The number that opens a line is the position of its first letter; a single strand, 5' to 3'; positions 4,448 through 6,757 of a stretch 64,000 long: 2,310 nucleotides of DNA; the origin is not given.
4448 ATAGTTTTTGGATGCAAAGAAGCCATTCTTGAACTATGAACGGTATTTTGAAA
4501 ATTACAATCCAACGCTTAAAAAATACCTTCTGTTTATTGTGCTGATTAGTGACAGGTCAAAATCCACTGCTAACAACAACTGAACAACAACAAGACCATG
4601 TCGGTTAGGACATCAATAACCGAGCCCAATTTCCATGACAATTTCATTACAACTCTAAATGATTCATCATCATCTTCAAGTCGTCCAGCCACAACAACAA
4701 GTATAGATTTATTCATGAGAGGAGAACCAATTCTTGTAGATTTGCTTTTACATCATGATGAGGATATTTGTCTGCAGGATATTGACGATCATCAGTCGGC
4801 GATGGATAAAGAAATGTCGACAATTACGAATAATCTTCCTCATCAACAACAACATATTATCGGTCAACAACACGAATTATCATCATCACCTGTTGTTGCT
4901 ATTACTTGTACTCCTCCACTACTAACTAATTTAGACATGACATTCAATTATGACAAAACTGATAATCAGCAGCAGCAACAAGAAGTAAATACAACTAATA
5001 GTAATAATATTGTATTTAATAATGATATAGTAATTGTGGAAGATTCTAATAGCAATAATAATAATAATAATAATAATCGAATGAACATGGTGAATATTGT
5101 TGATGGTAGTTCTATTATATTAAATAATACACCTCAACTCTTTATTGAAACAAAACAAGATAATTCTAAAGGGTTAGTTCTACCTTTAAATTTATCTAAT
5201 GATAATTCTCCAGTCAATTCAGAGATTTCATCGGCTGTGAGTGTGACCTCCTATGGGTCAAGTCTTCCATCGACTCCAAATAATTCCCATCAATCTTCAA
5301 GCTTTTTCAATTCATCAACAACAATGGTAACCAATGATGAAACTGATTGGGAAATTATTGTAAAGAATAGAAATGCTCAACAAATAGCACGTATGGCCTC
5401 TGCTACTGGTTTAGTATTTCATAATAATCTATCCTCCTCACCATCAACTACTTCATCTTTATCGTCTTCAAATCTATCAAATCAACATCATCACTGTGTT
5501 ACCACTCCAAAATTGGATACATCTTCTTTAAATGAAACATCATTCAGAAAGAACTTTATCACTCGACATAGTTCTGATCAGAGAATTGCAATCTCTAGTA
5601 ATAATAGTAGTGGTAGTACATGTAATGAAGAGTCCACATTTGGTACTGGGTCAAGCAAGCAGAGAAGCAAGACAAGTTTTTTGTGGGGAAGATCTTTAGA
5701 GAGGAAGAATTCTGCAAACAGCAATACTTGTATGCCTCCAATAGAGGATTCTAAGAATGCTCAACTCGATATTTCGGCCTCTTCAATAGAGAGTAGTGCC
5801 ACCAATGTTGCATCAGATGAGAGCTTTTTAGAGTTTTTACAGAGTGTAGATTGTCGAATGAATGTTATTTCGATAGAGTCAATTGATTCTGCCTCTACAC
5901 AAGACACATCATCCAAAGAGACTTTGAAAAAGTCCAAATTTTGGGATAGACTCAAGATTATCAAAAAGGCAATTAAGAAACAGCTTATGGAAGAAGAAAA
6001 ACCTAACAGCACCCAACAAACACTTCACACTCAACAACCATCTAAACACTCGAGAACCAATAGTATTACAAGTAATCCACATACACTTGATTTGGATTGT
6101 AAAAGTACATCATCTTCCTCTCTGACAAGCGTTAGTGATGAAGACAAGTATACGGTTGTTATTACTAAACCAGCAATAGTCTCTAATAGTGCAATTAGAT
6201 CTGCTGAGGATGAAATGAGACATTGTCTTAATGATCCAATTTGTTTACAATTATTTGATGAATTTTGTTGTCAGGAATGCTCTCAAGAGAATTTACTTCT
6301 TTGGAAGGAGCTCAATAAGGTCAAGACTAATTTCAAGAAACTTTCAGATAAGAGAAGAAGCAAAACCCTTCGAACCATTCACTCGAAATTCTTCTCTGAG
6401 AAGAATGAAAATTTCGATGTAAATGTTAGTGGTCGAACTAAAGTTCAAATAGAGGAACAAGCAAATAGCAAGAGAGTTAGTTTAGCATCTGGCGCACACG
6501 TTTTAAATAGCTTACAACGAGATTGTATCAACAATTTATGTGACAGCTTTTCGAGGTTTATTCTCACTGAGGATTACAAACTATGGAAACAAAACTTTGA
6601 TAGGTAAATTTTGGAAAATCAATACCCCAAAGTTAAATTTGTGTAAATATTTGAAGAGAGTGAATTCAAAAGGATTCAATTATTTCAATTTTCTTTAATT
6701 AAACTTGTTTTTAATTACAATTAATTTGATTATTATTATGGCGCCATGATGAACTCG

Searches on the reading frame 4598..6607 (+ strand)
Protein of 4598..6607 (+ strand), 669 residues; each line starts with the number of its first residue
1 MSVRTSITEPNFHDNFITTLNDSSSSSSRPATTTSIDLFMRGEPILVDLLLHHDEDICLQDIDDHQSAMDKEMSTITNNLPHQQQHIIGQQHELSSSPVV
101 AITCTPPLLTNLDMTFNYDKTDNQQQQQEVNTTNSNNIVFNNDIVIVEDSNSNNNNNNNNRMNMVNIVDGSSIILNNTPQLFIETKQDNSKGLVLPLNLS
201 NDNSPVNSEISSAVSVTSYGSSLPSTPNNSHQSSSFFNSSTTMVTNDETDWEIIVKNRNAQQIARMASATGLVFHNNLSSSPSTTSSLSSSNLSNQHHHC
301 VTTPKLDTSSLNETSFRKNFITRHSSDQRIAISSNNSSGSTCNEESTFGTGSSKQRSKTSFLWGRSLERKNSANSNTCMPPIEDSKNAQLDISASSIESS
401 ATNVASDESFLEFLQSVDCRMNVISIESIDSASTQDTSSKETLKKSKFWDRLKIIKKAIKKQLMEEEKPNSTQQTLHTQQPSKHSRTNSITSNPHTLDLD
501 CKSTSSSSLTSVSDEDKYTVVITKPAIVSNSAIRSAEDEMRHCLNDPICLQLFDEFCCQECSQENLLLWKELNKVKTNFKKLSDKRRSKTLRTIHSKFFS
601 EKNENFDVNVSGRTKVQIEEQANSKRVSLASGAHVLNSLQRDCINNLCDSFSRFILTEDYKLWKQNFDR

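Call 18: find_encoding_contigs(protein=window:4598-6607:+, flank=10000, max_places=3)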
Protein window:4598-6607:+ (669 aa): no gene with exactly this product is on record in the collection.

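Call 20: search_protein_families(library=pfam, proteins=[window:4598-6607:+], max_evalue=0.00001)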
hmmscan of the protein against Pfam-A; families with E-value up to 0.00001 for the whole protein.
window:4598-6607:+ (669 aa): 1 family
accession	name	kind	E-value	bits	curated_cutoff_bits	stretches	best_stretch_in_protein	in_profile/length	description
PF00615.24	RGS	-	4.6e-10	40.3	23.9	1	542-661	4-115/117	Regulator of G protein signaling domain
